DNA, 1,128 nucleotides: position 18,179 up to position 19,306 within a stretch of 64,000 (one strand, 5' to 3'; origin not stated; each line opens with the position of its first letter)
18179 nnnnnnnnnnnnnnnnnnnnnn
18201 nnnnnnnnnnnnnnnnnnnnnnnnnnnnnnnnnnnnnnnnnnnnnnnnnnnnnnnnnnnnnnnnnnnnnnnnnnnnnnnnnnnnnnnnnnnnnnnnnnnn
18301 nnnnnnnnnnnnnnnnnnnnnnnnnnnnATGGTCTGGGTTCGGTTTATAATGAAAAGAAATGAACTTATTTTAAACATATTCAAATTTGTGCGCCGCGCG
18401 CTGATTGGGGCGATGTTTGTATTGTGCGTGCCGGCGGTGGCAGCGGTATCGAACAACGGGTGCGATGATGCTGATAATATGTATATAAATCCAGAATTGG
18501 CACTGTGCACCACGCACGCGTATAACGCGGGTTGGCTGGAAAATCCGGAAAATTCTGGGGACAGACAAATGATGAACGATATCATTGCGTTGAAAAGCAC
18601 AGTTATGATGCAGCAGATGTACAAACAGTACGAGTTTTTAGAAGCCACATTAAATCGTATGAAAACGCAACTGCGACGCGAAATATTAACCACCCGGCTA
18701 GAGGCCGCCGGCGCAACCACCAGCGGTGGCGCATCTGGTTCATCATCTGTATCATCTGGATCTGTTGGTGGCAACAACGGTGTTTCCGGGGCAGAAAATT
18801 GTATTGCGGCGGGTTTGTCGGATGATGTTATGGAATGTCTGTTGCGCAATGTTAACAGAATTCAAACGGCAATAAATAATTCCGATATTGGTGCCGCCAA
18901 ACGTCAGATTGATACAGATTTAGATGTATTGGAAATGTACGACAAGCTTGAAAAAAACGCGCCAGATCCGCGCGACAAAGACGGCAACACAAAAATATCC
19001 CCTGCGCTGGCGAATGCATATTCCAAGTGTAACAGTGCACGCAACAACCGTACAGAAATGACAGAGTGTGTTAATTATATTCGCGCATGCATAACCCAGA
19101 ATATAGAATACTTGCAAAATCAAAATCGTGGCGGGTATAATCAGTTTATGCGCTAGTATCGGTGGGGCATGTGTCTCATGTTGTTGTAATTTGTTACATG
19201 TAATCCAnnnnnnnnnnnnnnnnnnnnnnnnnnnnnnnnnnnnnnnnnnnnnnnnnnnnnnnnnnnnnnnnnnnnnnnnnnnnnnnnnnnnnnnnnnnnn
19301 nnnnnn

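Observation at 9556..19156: Family of very large secreted cysteine-rich proteins with disordered repeat N-termini and EGF-like Cys-repeat C-termini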

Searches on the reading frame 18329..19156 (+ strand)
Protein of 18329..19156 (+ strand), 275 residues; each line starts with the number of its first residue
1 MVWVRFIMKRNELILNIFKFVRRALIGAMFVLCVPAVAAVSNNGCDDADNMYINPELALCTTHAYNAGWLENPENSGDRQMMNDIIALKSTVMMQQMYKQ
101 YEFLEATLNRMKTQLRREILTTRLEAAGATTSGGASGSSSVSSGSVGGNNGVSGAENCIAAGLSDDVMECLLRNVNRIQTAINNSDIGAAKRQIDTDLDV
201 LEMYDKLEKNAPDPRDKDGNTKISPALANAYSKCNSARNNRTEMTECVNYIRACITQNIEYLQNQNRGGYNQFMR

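Call 4: search_protein_families(library=pfam, proteins=[window:18329-19156:+], max_evalue=1)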
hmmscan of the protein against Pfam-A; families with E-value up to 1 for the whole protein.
window:18329-19156:+ (275 aa): 0 families

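Call 31: search_protein_families(library=ncbifam, proteins=[window:18350-19156:+], max_evalue=1)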
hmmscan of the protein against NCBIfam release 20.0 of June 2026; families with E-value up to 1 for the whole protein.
window:18350-19156:+ (268 aa): 2 families
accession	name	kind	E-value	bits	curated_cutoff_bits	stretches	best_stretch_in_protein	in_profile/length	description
NF009427.0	PRK12787.1-3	equivalog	0.047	13.9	192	1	125-209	31-111/142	flagellar assembly regulator FliX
TIGR01558.1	sm_term_P27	equivalog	0.21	11.6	45.6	1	173-226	25-78/116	phage terminase small subunit P27 family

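Call 63: search_protein_families(library=phrogs, proteins=[window:18350-19156:+], max_evalue=0.01)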
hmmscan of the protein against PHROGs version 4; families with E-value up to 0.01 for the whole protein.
window:18350-19156:+ (268 aa): 0 families
